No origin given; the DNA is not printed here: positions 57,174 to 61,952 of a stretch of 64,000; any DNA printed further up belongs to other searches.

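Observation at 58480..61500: FG-GAP protein built from >=14 near-identical 219-bp units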

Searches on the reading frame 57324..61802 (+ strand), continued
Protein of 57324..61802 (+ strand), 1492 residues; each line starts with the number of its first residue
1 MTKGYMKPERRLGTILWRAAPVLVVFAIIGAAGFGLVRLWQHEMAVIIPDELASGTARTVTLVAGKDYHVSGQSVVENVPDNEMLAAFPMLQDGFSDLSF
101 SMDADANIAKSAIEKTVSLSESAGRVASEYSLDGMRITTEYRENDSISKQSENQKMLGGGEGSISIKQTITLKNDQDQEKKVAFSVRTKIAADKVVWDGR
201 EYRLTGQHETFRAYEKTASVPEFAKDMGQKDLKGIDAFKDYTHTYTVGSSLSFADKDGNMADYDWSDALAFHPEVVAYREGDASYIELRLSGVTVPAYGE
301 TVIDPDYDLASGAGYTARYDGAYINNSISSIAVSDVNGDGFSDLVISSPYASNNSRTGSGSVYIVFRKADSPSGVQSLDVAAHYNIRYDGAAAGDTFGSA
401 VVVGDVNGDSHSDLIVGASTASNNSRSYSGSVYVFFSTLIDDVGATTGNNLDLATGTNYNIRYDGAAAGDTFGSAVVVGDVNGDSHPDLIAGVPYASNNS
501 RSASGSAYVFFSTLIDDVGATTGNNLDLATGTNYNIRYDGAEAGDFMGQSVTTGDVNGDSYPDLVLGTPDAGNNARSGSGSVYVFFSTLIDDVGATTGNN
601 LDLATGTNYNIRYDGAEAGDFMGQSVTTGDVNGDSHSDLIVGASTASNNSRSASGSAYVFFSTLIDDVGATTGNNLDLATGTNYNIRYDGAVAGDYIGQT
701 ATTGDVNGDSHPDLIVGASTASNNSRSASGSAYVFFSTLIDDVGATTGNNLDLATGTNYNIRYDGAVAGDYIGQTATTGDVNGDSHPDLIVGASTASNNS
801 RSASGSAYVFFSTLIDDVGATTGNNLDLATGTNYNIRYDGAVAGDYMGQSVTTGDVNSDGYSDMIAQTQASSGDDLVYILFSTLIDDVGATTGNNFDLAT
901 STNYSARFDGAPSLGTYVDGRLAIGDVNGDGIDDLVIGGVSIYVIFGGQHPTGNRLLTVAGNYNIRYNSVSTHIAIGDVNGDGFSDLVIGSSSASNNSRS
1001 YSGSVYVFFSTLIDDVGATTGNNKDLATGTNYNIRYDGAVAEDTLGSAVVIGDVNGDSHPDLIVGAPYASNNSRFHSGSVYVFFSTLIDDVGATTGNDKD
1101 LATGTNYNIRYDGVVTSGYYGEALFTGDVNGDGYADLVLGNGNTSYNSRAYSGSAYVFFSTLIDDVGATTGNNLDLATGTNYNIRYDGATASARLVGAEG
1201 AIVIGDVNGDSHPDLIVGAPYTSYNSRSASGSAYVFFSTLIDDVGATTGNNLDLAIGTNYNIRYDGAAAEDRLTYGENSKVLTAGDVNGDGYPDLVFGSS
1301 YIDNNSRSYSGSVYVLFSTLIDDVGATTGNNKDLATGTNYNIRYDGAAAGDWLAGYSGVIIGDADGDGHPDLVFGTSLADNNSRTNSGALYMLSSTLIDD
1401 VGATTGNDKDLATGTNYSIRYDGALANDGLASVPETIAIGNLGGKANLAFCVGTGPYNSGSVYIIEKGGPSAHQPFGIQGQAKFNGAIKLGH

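Call 14: find_encoding_contigs(protein=P0001, flank=10000, max_places=3)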
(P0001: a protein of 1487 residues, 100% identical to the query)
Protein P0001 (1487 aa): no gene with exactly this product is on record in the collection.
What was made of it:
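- Tried and rejected: find_encoding_contigs for the exact protein P0001 found nothing on record (call 14).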

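Call 15: find_encoding_contigs(protein=P0002, flank=10000, max_places=3)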
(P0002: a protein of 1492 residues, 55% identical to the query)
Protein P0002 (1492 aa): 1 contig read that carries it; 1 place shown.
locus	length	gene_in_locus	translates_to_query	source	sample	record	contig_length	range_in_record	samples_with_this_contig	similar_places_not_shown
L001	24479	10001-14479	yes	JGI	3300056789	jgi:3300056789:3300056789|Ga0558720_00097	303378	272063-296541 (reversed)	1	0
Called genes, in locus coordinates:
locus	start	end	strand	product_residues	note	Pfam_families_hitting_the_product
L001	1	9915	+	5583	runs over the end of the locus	?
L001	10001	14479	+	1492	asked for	PF14312:FG-GAP_2 (faint), PF19811:DUF6294 (faint), PF13517:FG-GAP_3 (faint), PF16743:PliI (faint), PF01839:FG-GAP, PF18790:KfrB (faint), PF01839:FG-GAP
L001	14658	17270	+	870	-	PF07719:TPR_2 (faint), PF13431:TPR_17 (faint), PF00515:TPR_1 (faint), PF21033:RMD1-3 (weak), PF13432:TPR_16 (weak), PF13414:TPR_11 (weak), PF23914:TPR_CcmH_CycH, PF13432:TPR_16 (weak), +3 more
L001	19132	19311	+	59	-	-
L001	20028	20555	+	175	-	PF00961:LAGLIDADG_1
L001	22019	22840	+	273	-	-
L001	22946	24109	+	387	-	PF01098:FTSW_RODA_SPOVE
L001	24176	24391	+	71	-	PF03840:SecG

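Call 16: find_encoding_contigs(protein=P0003, flank=10000, max_places=3)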
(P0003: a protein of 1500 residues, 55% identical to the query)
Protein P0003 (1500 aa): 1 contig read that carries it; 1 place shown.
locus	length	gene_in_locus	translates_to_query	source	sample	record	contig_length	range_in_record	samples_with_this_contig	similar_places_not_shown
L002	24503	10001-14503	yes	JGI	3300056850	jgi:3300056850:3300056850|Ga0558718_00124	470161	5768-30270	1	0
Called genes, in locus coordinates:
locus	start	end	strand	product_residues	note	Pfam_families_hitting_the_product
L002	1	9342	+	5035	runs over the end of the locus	?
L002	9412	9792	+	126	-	PF05635:23S_rRNA_IVP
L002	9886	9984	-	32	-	-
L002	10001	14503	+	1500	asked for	PF19811:DUF6294 (faint), PF13517:FG-GAP_3 (faint), PF14312:FG-GAP_2 (faint), PF23727:Beta-prop_FAM234A_B (faint), PF01839:FG-GAP (weak), PF15841:TMEM239 (faint), PF18790:KfrB (faint), PF01839:FG-GAP (weak)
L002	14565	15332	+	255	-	PF01797:Y1_Tnp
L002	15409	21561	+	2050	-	PF01839:FG-GAP, PF01839:FG-GAP, PF01839:FG-GAP, PF13517:FG-GAP_3, PF01839:FG-GAP, PF13517:FG-GAP_3, PF01839:FG-GAP, PF01839:FG-GAP, +32 more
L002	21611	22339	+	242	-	PF01797:Y1_Tnp (weak)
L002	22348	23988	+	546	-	PF01839:FG-GAP, PF13517:FG-GAP_3, PF01839:FG-GAP, PF13517:FG-GAP_3 (weak), PF01839:FG-GAP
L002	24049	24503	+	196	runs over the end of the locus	PF01839:FG-GAP, PF13517:FG-GAP_3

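Call 56: find_encoding_contigs(protein=P0005, flank=10000, max_places=2)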
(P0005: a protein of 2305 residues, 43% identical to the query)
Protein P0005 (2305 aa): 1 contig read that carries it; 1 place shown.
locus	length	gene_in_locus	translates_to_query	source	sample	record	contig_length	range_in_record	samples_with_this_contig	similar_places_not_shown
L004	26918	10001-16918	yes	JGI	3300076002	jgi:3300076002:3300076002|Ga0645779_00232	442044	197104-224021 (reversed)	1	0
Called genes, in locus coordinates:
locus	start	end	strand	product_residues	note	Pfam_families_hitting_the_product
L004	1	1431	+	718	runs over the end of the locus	PF13385:Laminin_G_3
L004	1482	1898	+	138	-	-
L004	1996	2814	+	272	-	PF01610:DDE_Tnp_ISL3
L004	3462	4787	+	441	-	PF00078:RVT_1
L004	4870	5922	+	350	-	PF13310:Virulence_RhuM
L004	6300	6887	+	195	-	-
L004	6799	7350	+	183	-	PF00404:Dockerin_1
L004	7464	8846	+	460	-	PF04326:SLFN_AlbA_2, PF13749:HATPase_c_4, PF08279:HTH_11 (weak), PF13412:HTH_24 (weak)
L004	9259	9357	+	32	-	-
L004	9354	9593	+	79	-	PF09114:MotA_activ (weak), PF12802:MarR_2 (weak), PF13412:HTH_24 (weak)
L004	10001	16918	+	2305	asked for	PF13517:FG-GAP_3 (faint), PF21348:RGL11_C (faint), PF01839:FG-GAP (weak), PF12256:TcdB_toxin_midN (faint), PF14312:FG-GAP_2 (faint), PF01839:FG-GAP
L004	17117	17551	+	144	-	-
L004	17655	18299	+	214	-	-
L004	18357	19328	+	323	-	PF01297:ZnuA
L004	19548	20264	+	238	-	PF02463:SMC_N (faint), PF00005:ABC_tran, PF13304:AAA_21 (faint)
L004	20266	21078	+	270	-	PF00950:ABC-3, PF01032:FecCD (weak)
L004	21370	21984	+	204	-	PF00081:Sod_Fe_N, PF02777:Sod_Fe_C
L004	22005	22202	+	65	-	-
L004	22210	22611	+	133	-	PF07291:MauE (weak), PF07681:DoxX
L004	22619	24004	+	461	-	PF01266:DAO, PF06039:Mqo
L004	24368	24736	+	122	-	-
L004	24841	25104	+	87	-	-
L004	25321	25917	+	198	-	-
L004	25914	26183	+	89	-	PF09954:DUF2188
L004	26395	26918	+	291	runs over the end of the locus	PF02661:Fic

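Call 57: find_encoding_contigs(protein=P0004, flank=10000, max_places=2)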
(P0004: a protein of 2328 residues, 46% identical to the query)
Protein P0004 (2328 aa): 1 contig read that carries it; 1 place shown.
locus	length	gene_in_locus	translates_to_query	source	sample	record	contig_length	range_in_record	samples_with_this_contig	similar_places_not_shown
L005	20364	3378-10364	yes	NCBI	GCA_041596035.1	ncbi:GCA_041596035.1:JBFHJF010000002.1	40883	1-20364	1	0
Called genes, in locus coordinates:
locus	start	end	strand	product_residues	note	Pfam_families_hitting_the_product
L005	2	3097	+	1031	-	?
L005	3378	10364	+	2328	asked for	PF13517:FG-GAP_3 (faint), PF14312:FG-GAP_2 (faint), PF01839:FG-GAP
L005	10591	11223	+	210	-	-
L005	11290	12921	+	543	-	PF05048:NosD (weak), PF13229:Beta_helix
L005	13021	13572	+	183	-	-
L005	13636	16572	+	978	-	PF19077:Big_13 (faint), PF00028:Cadherin (faint)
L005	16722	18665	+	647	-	PF13229:Beta_helix (weak)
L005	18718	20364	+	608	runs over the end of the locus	PF13229:Beta_helix (faint)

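Call 58: find_encoding_contigs(protein=P0007, flank=10000, max_places=2)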
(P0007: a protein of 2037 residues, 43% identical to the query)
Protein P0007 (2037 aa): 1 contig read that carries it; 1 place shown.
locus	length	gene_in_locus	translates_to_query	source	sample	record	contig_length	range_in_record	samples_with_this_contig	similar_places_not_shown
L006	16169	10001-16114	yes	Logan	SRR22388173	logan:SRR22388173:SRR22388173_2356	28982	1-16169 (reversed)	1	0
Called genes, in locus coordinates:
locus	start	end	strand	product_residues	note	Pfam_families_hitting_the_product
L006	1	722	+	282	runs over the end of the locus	-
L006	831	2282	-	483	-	PF02321:OEP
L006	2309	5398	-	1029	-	PF00873:ACR_tran, PF03176:MMPL (weak)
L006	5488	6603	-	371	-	PF25917:BSH_RND, PF25973:BSH_CzcB (faint), PF25944:Beta-barrel_RND (weak), PF25954:Beta-barrel_RND_2, PF25967:RND-MFP_C (weak), PF25975:CzcB_C (weak), PF25989:YknX_C (weak)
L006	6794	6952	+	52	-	-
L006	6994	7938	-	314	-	PF11306:DUF3108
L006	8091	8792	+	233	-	-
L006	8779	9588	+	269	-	PF01553:Acyltransferase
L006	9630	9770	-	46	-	-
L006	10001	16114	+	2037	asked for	PF01839:FG-GAP (weak), PF12256:TcdB_toxin_midN (faint), PF13517:FG-GAP_3 (faint), PF01839:FG-GAP, PF13715:CarbopepD_reg_2 (faint), PF22904:NOMO1-like_2nd (faint), PF13620:CarboxypepD_reg (weak), PF18986:DUF5719 (faint)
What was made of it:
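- The giant-gene pairing is absent in L004 and L006 (calls 56, 58).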

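Call 83: find_encoding_contigs(protein=P0012, flank=6000, max_places=2)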
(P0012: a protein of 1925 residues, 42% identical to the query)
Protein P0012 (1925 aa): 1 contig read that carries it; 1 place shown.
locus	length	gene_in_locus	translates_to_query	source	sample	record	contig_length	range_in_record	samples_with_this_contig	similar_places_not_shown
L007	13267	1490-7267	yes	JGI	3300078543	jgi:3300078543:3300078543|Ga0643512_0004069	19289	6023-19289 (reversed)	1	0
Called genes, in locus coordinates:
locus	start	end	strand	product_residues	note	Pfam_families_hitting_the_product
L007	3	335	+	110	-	?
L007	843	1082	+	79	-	PF09114:MotA_activ (weak), PF12802:MarR_2 (weak), PF13412:HTH_24 (weak)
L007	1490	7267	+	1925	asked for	PF13517:FG-GAP_3 (faint), PF01839:FG-GAP (weak), PF12256:TcdB_toxin_midN (faint), PF14312:FG-GAP_2 (faint), PF01839:FG-GAP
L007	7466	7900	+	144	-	-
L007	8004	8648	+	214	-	-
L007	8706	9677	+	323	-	PF01297:ZnuA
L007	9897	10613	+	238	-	PF02463:SMC_N (faint), PF00005:ABC_tran, PF13304:AAA_21 (faint)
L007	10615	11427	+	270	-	PF00950:ABC-3, PF01032:FecCD (weak)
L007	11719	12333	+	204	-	PF00081:Sod_Fe_N, PF02777:Sod_Fe_C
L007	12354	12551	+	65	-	-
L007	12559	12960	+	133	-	PF07291:MauE (weak), PF07681:DoxX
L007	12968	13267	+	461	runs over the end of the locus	PF01266:DAO, PF06039:Mqo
